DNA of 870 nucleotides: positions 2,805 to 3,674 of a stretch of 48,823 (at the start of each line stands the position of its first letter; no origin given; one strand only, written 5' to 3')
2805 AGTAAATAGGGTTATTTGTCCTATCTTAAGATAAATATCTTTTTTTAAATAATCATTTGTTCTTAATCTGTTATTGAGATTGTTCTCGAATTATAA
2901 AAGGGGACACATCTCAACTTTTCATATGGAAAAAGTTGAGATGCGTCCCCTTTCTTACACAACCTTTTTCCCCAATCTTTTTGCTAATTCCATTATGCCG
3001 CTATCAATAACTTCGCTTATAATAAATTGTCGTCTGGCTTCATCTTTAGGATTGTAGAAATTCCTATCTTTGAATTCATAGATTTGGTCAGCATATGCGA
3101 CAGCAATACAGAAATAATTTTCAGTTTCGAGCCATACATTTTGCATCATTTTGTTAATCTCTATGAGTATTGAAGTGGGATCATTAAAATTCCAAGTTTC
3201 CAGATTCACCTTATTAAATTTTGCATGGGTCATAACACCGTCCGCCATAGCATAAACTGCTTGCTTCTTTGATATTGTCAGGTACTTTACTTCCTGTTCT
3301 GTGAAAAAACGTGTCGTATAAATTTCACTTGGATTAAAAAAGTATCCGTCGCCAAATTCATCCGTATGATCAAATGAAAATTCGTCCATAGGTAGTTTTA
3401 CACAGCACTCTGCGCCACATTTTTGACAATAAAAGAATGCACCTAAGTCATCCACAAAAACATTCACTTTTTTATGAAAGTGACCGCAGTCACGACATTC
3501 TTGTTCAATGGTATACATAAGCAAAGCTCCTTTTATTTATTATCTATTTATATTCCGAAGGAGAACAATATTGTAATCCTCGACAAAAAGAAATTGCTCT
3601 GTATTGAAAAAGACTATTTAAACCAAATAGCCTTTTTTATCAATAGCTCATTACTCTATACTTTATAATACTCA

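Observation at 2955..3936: Truncated 3' relic of a second solute-binding-protein gene next to a Zn-ribbon gene: footprint of a rearrangement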

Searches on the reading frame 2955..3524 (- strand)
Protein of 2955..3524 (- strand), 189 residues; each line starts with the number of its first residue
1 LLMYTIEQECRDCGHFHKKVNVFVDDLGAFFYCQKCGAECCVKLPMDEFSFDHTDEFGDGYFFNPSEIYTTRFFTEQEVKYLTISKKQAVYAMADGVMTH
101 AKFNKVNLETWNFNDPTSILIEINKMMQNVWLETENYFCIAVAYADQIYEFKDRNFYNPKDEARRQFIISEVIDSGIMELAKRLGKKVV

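Call 9: search_protein_families(library=pfam, proteins=[window:2955-3524:-], max_evalue=0.01)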
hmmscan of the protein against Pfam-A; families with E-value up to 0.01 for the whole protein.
window:2955-3524:- (189 aa): 0 families

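Call 12: find_encoding_contigs(protein=window:2955-3518:-, flank=10000, max_places=10)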
Protein window:2955-3518:- (187 aa): 7 contigs read that carry it; 7 places shown.
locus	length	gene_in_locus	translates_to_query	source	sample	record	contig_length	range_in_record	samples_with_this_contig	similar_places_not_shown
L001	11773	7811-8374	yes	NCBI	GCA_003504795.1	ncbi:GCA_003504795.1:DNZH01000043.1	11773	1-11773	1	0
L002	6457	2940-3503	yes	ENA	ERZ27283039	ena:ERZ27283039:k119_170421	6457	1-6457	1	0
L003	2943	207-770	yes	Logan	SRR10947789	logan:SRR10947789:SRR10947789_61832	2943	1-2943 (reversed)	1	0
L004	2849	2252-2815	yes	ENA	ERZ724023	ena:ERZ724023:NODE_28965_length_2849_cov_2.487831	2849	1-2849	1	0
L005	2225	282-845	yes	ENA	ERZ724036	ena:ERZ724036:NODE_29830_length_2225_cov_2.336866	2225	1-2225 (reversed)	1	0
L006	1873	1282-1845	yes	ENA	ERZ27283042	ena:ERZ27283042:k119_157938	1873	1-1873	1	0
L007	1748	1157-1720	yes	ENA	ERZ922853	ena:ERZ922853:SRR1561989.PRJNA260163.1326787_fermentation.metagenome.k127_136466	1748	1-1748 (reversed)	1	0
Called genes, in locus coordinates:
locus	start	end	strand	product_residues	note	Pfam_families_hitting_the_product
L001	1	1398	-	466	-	PF00664:ABC_membrane, PF00005:ABC_tran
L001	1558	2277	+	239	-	-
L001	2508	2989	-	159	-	PF01476:LysM, PF03734:YkuD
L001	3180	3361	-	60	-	PF23457:LysM2_NFP (faint), PF23473:LysM3_LYK4_5 (weak), PF01476:LysM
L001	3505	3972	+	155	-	PF00583:Acetyltransf_1, PF13508:Acetyltransf_7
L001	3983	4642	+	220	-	PF00083:Sugar_tr, PF07690:MFS_1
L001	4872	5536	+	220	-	PF07690:MFS_1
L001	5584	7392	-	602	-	-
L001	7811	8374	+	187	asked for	-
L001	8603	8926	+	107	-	-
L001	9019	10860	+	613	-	-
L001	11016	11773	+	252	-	PF04909:Amidohydro_2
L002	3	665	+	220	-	?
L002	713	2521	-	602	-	-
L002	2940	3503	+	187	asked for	-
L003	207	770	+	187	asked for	-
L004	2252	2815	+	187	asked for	-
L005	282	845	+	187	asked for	-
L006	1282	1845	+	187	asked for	-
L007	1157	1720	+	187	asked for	-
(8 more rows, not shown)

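Call 20: find_homologous_proteins(query=window:2955-3518:-)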
Query window:2955-3518:- (187 aa): 2 proteins with E <= 0.001 among 12 candidates.
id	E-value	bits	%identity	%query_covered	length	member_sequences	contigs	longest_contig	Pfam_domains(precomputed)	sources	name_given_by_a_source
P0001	1.1e-125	434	100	100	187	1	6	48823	-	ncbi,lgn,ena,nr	ncbi:MAG TPA: hypothetical protein DDZ89_02950 [Clostridiales bacterium]|nr:hypothetical protein [Cl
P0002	1.3e-57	212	54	99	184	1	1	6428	-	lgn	-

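Call 21: find_encoding_contigs(protein=P0002, flank=10000)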
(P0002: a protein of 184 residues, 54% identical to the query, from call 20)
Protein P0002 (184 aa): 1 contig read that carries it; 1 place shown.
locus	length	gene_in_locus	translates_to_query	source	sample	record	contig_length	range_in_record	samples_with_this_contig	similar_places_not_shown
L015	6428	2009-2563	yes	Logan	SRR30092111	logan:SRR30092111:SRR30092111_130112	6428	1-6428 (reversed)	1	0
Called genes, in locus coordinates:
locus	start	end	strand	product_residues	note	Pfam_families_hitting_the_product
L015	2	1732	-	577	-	?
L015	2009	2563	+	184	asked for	-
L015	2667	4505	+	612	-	-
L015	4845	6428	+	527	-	PF04909:Amidohydro_2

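Call 37: search_protein_families(library=ncbifam, proteins=[window:2955-3518:-], max_evalue=1)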
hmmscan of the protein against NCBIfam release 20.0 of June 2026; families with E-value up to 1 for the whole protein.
window:2955-3518:- (187 aa): 1 family
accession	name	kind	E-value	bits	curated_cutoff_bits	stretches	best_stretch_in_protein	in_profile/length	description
NF038387.1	CBS_CbpA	equivalog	0.067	12.8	150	1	68-121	88-137/209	cyclic di-AMP binding protein CbpA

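Call 39: search_solved_structures(query=window:2955-3518:-, max_evalue=10)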
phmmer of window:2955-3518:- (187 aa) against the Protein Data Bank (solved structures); distinct sequences matched with E-value up to 10: 2.
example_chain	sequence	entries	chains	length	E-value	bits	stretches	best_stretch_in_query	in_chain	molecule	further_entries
9ya0_GB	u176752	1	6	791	0.37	13.4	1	113-173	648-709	Protein transport protein SEC23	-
5mrc_P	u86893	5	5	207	1.6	11.4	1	96-131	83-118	uL23m | Large ribosomal subunit protein uL23m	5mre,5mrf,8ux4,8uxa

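Call 50: predict_structure(alignment_id=A1)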
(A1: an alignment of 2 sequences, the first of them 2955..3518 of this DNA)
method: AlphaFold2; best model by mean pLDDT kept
length: 187 residues; sequences in the alignment: 2
mean_pLDDT: 63.5   pTM: 0.56
mean pLDDT of the five models: 63.5, 62.9, 59.3, 57.9, 56.5
residues with pLDDT >= 90: 10; 70-90: 81; 50-70: 42; < 50: 54
segments of 3 or more residues with pLDDT < 50: 1-4, 17-28, 40-76
pLDDT, mean of each block of 10 residues (from residue 1): 52 51 43 53 37 31 30 49 80 90 89 81 78 81 71 64 76 83 73
secondary structure, 60 per line:
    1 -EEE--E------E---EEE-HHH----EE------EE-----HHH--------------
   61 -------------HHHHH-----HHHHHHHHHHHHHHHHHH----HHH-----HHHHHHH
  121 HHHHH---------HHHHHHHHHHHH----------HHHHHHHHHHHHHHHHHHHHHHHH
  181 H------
elements in order: E2-4 E18-20 H74-78 H84-101 H114-125 H135-146 H157-181

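Call 53: fold_search(model_id=the predicted structure, library=pdb)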
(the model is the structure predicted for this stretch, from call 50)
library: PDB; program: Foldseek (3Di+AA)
matches with E <= 10: 365; with E <= 0.001: 0
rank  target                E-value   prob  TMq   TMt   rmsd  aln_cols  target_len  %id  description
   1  1y4p_B                4.8e-01  0.20  0.19  0.23  12.3       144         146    8  T-To-T(high) quaternary transitions in human hemoglobin: betaW37E deoxy low-salt (10 test sets) (released 2004-12-07)
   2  7nvu_M                6.0e-01  0.08  0.17  0.14  20.4       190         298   15  RNA polymerase II core pre-initiation complex with open promoter DNA (released 2021-05-05)
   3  3d4x_B                6.3e-01  0.18  0.19  0.23  11.1       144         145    9  Crystal structure determination of cat (Felis silvestris catus) hemoglobin at 2.2 angstrom resolution (released 2009-05-19)
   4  3at5_B                7.4e-01  0.16  0.19  0.23  11.3       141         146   13  Side-necked turtle (Pleurodira, Chelonia, REPTILIA) hemoglobin: cDNA-derived primary structures and X-ray crystal stru (released 2011-04-20)
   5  1o1k_B                8.3e-01  0.16  0.19  0.23  11.3       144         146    8  Deoxy hemoglobin (A,C:V1M; B,D:V1M,V67W) (released 2002-12-18)
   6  2rao_B                8.7e-01  0.15  0.19  0.23  12.0       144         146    8  X ray crystal structure of rabbit hemoglobin (oxy form) at 2.0 angstrom resolution (released 2008-09-09)
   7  1dxv_B                9.7e-01  0.15  0.19  0.23  11.3       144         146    8  HIGH-RESOLUTION X-RAY STUDY OF DEOXY RECOMBINANT HUMAN HEMOGLOBINS SYNTHESIZED FROM BETA-GLOBINS HAVING MUTATED AMINO  (released 1993-10-31)
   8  3f4m                  1.0e+00  0.18  0.20  0.23   8.1       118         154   14  Crystal structure of TIPE2 (released 2009-03-17)
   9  1y45_B                1.0e+00  0.14  0.19  0.23  12.4       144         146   10  T-To-T(high) quaternary transitions in human hemoglobin: betaP36A deoxy low-salt (10 test sets) (released 2004-12-07)
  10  1k1k_B                1.1e+00  0.14  0.19  0.23  11.2       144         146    9  Structure of Mutant Human Carbonmonoxyhemoglobin C (beta E6K) at 2.0 Angstrom Resolution in Phosphate Buffer. (released 2002-12-04)
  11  1y4g_B                1.1e+00  0.13  0.19  0.23  12.3       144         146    8  T-To-T(High) quaternary transitions in human hemoglobin: betaW37G deoxy low-salt (10 test sets) (released 2004-12-07)
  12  1cmy_B                1.1e+00  0.11  0.18  0.22  12.1       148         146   10  THE MUTATION BETA99 ASP-TYR STABILIZES Y-A NEW, COMPOSITE QUATERNARY STATE OF HUMAN HEMOGLOBIN (released 1993-10-31)
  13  8s5n_M                1.1e+00  0.07  0.17  0.13  20.5       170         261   17  RNA polymerase II core initially transcribing complex with an ordered RNA of 12 nt (released 2024-04-10)
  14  7e9h_S                1.3e+00  0.13  0.20  0.07  12.3       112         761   12  Cryo-EM structure of Gi-bound metabotropic glutamate receptor mGlu4 (released 2021-06-23)
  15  1hbr_D                1.3e+00  0.12  0.19  0.23  12.6       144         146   10  R-STATE FORM OF CHICKEN HEMOGLOBIN D (released 1999-03-26)
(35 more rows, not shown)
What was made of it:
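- Tried and rejected: AlphaFold2 gave pLDDT 63.5 and Foldseek against PDB found nothing with E<0.4 (calls 50, 53).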

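Call 58: search_protein_representatives(alignment_id=A1)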
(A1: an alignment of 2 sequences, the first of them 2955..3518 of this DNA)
Query: 2 sequences, 188 profile positions. Proteins with E-value up to 0.001 (for the whole library): 1; up to 1e-10: 1; up to 1e-30: 1. The best 1 are listed.
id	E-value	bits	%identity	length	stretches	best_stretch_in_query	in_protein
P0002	4.1e-110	381.9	-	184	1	1-188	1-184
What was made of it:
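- Tried and rejected: An exhaustive HMMER search found only its one known homologue (call 58).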

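Call 62: search_dna_similar(query=window:2955-3518:-, collection=phages, mode=protein, max_evalue=0.01)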
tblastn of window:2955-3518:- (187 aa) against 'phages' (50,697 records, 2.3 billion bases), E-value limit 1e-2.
No match.

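Call 63: search_dna_similar(query=window:2955-3518:-, collection=plasmids, mode=protein, max_evalue=0.01)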
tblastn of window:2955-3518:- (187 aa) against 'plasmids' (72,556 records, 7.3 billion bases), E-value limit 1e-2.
No match.
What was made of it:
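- Tried and rejected: There was no phage or plasmid match (calls 62, 63).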
